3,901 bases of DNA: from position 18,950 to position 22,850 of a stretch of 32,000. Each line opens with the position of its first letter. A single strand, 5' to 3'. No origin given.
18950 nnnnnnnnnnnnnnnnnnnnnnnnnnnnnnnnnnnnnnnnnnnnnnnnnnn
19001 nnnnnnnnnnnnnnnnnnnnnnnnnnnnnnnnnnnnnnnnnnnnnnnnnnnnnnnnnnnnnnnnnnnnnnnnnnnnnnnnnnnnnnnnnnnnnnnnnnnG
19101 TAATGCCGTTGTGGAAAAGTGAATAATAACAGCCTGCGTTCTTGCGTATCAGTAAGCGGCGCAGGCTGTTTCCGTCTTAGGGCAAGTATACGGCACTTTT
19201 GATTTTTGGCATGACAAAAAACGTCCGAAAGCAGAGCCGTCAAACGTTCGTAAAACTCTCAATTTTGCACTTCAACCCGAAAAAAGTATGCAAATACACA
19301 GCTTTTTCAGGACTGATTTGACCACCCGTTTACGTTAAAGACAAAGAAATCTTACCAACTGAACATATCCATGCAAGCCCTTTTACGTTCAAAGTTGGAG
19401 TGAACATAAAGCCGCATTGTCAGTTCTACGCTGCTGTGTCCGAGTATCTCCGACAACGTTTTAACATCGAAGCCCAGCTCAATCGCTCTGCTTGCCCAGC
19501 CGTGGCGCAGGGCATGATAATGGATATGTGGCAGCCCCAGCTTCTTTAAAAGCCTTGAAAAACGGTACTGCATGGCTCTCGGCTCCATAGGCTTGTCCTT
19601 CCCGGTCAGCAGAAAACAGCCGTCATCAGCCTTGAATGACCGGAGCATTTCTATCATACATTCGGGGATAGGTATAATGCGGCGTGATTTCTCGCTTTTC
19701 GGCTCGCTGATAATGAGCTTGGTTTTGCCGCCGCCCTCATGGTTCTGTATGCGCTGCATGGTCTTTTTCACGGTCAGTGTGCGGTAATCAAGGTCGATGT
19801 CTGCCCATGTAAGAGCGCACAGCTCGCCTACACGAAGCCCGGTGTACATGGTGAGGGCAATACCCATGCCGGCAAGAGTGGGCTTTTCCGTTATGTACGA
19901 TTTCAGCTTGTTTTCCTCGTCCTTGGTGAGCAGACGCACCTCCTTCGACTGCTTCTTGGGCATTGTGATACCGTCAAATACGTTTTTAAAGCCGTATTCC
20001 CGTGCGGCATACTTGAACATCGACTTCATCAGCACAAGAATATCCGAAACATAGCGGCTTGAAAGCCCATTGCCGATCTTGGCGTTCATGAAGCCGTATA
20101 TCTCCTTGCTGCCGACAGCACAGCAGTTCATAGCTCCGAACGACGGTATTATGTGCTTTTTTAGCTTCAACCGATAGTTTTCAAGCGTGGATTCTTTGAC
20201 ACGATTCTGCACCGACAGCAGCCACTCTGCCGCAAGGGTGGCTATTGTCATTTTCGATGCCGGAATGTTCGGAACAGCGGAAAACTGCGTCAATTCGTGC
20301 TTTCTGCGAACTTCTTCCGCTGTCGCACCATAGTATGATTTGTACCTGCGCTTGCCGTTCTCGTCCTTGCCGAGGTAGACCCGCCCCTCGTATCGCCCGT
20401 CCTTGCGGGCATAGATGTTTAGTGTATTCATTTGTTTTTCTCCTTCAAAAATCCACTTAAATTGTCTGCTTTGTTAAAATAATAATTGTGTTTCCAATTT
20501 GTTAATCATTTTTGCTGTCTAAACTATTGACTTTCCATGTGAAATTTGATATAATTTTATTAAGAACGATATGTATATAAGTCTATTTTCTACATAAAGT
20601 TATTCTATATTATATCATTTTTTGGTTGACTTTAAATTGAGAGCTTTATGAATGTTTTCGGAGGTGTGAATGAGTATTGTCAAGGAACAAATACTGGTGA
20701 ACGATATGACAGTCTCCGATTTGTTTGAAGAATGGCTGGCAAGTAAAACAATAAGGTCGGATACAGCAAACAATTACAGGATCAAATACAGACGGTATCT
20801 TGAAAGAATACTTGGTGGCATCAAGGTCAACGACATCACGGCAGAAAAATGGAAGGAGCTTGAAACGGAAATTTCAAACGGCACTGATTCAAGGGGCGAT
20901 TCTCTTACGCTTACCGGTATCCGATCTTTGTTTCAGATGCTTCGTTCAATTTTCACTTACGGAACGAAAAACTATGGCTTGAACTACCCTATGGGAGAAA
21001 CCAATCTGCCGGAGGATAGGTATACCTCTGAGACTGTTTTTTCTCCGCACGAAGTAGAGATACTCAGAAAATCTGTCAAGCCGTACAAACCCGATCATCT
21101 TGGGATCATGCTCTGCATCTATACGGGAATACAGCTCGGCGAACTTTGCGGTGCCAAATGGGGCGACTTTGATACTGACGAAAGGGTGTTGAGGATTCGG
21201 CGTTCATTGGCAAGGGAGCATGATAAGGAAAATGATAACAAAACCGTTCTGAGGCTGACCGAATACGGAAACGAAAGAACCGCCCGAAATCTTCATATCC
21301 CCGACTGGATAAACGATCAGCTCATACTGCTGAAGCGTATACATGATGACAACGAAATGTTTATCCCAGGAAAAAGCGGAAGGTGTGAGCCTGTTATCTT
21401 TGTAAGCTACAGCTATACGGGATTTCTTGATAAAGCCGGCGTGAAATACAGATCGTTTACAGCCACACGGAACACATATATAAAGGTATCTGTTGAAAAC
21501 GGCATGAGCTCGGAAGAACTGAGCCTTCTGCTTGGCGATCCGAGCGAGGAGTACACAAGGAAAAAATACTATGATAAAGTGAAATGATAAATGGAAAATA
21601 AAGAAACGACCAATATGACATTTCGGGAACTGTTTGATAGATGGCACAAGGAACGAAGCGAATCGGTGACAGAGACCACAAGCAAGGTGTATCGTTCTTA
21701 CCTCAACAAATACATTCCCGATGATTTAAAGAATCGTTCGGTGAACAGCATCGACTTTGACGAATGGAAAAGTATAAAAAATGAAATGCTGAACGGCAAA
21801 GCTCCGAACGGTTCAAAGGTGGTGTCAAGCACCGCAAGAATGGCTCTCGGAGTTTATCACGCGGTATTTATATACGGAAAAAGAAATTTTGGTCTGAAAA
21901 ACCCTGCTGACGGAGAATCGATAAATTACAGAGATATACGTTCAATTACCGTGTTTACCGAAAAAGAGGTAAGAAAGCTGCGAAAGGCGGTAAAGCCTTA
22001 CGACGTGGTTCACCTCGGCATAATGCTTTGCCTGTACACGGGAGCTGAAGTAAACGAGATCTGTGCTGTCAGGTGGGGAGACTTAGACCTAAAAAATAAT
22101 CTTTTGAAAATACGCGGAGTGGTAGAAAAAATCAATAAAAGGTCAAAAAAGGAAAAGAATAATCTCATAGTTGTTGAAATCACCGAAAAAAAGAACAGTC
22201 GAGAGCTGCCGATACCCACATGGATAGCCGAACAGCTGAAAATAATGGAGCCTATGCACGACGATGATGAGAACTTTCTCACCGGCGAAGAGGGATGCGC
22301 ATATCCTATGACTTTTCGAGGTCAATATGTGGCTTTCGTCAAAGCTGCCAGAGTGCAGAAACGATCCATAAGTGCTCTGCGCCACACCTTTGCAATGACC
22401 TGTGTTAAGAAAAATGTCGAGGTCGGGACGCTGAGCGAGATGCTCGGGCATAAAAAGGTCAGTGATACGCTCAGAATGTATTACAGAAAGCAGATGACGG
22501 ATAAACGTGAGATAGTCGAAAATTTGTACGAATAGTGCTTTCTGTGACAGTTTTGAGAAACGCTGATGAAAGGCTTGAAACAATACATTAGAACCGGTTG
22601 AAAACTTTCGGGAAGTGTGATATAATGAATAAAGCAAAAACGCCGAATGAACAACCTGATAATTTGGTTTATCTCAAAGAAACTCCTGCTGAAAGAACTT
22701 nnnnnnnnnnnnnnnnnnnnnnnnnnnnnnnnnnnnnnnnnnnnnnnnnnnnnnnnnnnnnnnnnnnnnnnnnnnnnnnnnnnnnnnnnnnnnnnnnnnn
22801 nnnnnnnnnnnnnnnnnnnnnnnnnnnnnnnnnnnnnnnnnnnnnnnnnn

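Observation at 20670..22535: Two tandem tyrosine-recombinase paralogues with substituted catalytic residues head a surface-protein operon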

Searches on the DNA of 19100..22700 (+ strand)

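Call 37: search_dna_similar(query=window:19100-22700:+, collection=plasmids, mode=distant, max_rows=20)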
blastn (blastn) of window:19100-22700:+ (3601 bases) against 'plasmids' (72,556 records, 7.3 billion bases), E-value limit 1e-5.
No match.
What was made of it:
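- Tried and rejected: PLSDB plasmids gave no match (call 37).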

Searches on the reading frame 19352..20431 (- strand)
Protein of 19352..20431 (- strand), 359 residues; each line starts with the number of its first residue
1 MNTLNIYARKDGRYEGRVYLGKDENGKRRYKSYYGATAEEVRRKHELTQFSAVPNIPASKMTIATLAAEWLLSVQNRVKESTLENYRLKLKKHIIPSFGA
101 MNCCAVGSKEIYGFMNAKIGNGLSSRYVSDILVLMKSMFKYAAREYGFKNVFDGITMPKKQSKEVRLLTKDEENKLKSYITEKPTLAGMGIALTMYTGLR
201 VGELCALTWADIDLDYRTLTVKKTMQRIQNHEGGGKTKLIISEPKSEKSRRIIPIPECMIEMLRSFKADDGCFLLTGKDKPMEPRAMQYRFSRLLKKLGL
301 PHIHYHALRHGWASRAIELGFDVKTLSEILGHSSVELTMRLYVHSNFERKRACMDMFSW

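Call 4: search_protein_families(library=pfam, proteins=[window:19352-20431:-], max_evalue=0.01)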
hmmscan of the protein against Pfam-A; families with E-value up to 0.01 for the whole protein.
window:19352-20431:- (359 aa): 2 families
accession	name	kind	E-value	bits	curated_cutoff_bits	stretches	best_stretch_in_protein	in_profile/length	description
PF00589.27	Phage_integrase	-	7.8e-27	94.6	27.1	1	168-348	3-171/172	Phage integrase family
PF14659.12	Phage_int_SAM_3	-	6.7e-09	36.3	22.6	1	62-102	1-41/58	Phage integrase, N-terminal SAM-like domain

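Call 5: search_solved_structures(query=window:19352-20431:-, max_evalue=0.001, show_alignments=2)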
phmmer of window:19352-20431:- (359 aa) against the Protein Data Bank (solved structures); distinct sequences matched with E-value up to 0.001: 19.
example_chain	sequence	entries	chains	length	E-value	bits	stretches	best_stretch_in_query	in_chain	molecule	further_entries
6emy_A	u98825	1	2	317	1.2e-14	57.3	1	168-356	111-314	Int protein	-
6en0_A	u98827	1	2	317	1.7e-14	56.9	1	168-356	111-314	Int protein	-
6emz_A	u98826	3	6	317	4.4e-14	55.5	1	168-356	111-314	Int protein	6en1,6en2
4a8e_A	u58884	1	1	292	7.8e-13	51.4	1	120-343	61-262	PROBABLE TYROSINE RECOMBINASE XERC-LIKE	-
5hxy_A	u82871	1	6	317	2.4e-12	49.8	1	154-349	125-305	Tyrosine recombinase XerA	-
3nkh_A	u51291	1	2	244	7.7e-09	38.3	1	194-351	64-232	Integrase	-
1a0p_A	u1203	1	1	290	4.4e-08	35.8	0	299-351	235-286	SITE-SPECIFIC RECOMBINASE XERD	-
2a3v_A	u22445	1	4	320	3.6e-07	32.8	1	287-344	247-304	site-specific recombinase IntI4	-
1p7d_A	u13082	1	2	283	1.3e-06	30.9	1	75-224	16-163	Integrase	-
1z19_A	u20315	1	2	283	1.7e-06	30.6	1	75-225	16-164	Integrase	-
5j0n_E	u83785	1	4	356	1.7e-06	30.5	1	74-224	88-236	Integrase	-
1z1g_A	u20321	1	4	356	1.7e-06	30.5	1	74-224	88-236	Integrase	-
1z1b_A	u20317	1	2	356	2.1e-06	30.2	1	74-224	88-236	Integrase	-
5dcf_A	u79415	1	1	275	6.2e-05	25.4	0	281-352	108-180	Tyrosine recombinase XerD,DNA translocase FtsK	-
1aih_A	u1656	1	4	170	0.0001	24.7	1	297-344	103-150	HP1 INTEGRASE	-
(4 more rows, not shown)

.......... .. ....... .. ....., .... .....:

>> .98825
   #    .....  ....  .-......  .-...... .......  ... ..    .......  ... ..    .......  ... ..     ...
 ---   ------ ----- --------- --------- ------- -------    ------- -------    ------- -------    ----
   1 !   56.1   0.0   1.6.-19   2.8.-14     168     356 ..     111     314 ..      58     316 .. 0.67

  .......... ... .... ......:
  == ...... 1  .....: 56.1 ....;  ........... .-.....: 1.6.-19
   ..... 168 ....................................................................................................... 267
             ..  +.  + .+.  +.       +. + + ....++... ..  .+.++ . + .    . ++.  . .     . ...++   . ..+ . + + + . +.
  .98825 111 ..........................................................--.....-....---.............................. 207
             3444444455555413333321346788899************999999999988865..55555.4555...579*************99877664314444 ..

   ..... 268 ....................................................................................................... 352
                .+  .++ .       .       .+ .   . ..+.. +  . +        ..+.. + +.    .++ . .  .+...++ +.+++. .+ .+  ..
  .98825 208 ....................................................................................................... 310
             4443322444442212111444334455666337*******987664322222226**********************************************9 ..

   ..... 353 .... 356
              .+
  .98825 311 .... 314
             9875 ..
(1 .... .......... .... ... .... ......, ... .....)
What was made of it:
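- Int resembles Tn1549-type integrases most closely (call 5).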

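Call 19: find_encoding_contigs(protein=window:19352-20431:-, flank=6000, max_places=10)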
Protein window:19352-20431:- (359 aa): 22 contigs read that carry it; 9 places shown.
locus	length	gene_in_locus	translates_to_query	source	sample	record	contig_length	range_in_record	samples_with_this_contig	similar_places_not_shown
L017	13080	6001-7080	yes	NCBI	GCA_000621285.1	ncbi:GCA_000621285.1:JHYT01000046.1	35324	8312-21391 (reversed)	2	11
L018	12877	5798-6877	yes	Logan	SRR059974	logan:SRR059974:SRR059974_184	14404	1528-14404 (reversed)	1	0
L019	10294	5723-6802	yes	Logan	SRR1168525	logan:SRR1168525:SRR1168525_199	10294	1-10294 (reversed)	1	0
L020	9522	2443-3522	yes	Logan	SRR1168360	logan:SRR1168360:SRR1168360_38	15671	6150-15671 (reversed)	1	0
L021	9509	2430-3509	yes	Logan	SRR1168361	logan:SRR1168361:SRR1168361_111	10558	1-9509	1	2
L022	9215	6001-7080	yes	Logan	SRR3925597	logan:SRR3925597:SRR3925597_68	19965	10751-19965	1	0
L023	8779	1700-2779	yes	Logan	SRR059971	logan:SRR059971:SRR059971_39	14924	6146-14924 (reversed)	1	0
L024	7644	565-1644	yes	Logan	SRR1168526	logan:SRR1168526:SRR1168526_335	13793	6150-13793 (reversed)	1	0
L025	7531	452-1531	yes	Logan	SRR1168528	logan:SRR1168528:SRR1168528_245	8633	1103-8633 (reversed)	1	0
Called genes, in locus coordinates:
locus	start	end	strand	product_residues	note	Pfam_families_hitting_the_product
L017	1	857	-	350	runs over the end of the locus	-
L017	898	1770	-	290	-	-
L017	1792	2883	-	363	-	-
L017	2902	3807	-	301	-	-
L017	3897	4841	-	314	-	PF14659:Phage_int_SAM_3 (weak), PF00589:Phage_integrase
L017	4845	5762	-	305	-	PF14659:Phage_int_SAM_3 (faint), PF00589:Phage_integrase (faint)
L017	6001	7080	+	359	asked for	PF14659:Phage_int_SAM_3, PF00589:Phage_integrase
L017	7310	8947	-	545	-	PF00239:Resolvase, PF07508:Recombinase, PF13408:Zn_ribbon_recom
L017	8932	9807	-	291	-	PF07508:Recombinase (faint)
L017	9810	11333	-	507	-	PF00239:Resolvase, PF07508:Recombinase, PF13408:Zn_ribbon_recom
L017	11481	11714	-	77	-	-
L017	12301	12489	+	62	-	PF14192:DUF4314 (weak)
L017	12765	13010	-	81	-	PF00216:Bac_DNA_binding, PF18291:HU-HIG (weak)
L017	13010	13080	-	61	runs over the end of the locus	-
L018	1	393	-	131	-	?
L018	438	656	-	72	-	-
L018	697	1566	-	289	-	-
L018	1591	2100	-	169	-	-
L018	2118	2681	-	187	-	-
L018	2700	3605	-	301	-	-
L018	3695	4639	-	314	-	PF14659:Phage_int_SAM_3 (weak), PF00589:Phage_integrase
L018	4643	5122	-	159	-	-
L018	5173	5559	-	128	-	PF14659:Phage_int_SAM_3 (weak)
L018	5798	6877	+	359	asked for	PF14659:Phage_int_SAM_3, PF00589:Phage_integrase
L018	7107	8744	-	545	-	PF00239:Resolvase, PF07508:Recombinase, PF13408:Zn_ribbon_recom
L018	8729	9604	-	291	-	PF07508:Recombinase (faint)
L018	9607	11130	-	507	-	PF00239:Resolvase, PF07508:Recombinase, PF13408:Zn_ribbon_recom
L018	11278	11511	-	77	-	-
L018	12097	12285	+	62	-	PF14192:DUF4314 (weak)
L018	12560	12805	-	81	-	PF00216:Bac_DNA_binding, PF18291:HU-HIG (weak)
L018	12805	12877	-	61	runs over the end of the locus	-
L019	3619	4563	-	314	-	PF14659:Phage_int_SAM_3 (weak), PF00589:Phage_integrase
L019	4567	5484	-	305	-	PF14659:Phage_int_SAM_3 (faint), PF00589:Phage_integrase (faint)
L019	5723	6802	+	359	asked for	PF14659:Phage_int_SAM_3, PF00589:Phage_integrase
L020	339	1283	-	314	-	PF14659:Phage_int_SAM_3 (weak), PF00589:Phage_integrase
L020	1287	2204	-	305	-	PF14659:Phage_int_SAM_3 (faint), PF00589:Phage_integrase (faint)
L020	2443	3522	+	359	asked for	PF14659:Phage_int_SAM_3, PF00589:Phage_integrase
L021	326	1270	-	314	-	PF14659:Phage_int_SAM_3 (weak), PF00589:Phage_integrase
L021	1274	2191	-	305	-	PF14659:Phage_int_SAM_3 (faint), PF00589:Phage_integrase (faint)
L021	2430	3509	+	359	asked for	PF14659:Phage_int_SAM_3, PF00589:Phage_integrase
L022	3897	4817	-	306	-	PF14659:Phage_int_SAM_3 (weak), PF00589:Phage_integrase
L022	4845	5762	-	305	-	PF14659:Phage_int_SAM_3 (faint), PF00589:Phage_integrase (faint)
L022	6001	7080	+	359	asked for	PF14659:Phage_int_SAM_3, PF00589:Phage_integrase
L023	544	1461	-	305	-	PF14659:Phage_int_SAM_3 (faint), PF00589:Phage_integrase (faint)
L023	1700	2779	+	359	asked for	PF14659:Phage_int_SAM_3, PF00589:Phage_integrase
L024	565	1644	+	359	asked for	PF14659:Phage_int_SAM_3, PF00589:Phage_integrase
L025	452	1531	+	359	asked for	PF14659:Phage_int_SAM_3, PF00589:Phage_integrase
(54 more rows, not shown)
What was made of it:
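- One contig (L018) shows A split in two (call 19).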

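Call 34: search_protein_families(library=ncbifam, proteins=[window:19352-20431:-], max_evalue=0.01)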
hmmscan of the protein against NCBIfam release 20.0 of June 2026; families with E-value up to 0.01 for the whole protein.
window:19352-20431:- (359 aa): 12 families
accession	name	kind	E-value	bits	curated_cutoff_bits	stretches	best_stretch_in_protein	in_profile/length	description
NF040815.2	recomb_XerA_Arch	equivalog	1.6e-29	103.3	220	2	245-349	151-258/263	site-specific tyrosine recombinase/integron integrase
TIGR02224.1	recomb_XerC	equivalog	7.7e-26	91.1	335.15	1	72-352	7-284/295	tyrosine recombinase XerC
TIGR02225.1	recomb_XerD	equivalog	3e-20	72.7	329.6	1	72-348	7-277/290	site-specific tyrosine recombinase XerD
NF001399.0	PRK00283.1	subfamily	4.2e-17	62.3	279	1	72-351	16-289/300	tyrosine recombinase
TIGR02249.1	integrase_gron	subfamily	4.8e-12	45.8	265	2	286-345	241-300/315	integron integrase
NF003462.0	PRK05084.1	equivalog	6.9e-10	38.2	267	1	277-355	278-354/360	tyrosine recombinase XerS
NF002685.0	PRK02436.1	equivalog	1.2e-09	38.4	178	1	168-226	94-153/245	site-specific tyrosine recombinase XerD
NF002331.0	PRK01287.1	subfamily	2.8e-08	33.1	371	1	288-344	254-311/365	site-specific tyrosine recombinase XerC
NF011946.0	PRK15417.1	equivalog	1.7e-07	30.7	435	1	283-344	253-314/337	integron integrase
NF007370.0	PRK09870.1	subfamily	2.1e-06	27.5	221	1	161-349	6-183/200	tyrosine-type DNA invertase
NF007371.0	PRK09871.1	subfamily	0.001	18.6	222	0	302-349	132-178/198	tyrosine-type DNA invertase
NF040693.1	recomb_GmtY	equivalog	0.0034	16.7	340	0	281-336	364-424/441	gamma-mobile-trio recombinase GmtY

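Call 85: search_protein_families(library=phrogs, proteins=[window:19352-20431:-], max_evalue=0.001)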
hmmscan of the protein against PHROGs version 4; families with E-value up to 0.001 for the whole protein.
window:19352-20431:- (359 aa): 9 families
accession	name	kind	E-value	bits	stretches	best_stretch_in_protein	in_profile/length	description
phrog_1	-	integration and excision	1e-72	247.3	1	6-357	116-447/611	integrase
phrog_216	-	integration and excision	1.3e-40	140.4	1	129-359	16-238/301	integrase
phrog_7685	-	integration and excision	4.1e-15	57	1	242-355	120-233/240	integrase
phrog_23783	-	integration and excision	2.5e-08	35.1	1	14-151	15-147/162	integrase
phrog_7269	-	integration and excision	1.9e-06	28.7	1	292-348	18-72/89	integrase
phrog_25190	-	integration and excision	3.5e-06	28.3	1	288-343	32-87/109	integrase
phrog_37709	-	unknown function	0.00028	21.8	1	132-219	25-109/116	-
phrog_7244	-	integration and excision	0.00037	20.8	1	85-214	95-225/263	integrase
phrog_35951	-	unknown function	0.0004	21.8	1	294-344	12-61/97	-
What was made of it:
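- Checked: A is still clearly an integrase homologue: PHROG phrog_1 gives 116 bits (call 85).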

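Call 87: find_related_loci(query=window:19352-20431:-, collection=viral_contigs, flank=4000)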
Query window:19352-20431:- (359 aa) in viral_contigs; peptide patterns used: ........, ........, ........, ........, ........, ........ (x = any residue, [..] = any of these).
5 stretches matched a pattern, but none encodes a relative of the query by tblastn (E <= 1e-3).
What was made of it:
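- Tried and rejected: IMG/VR had no Int relatives (call 87).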

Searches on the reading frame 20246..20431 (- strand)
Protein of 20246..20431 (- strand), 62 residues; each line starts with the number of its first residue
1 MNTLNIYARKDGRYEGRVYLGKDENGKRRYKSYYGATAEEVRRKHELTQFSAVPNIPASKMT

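Call 81: search_protein_families(library=pfam, proteins=[window:20246-20431:-], max_evalue=10)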
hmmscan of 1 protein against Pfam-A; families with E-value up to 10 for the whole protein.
seq(62 aa): 1 family
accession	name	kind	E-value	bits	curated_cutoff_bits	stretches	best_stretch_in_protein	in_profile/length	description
PF14657.12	Arm-DNA-bind_4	-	0.052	13.6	22.3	1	14-35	2-24/47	Arm DNA-binding domain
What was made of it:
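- Checked: The arm-type N-terminus of Int is only weakly supported (PF14657, E 0.052, call 81).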
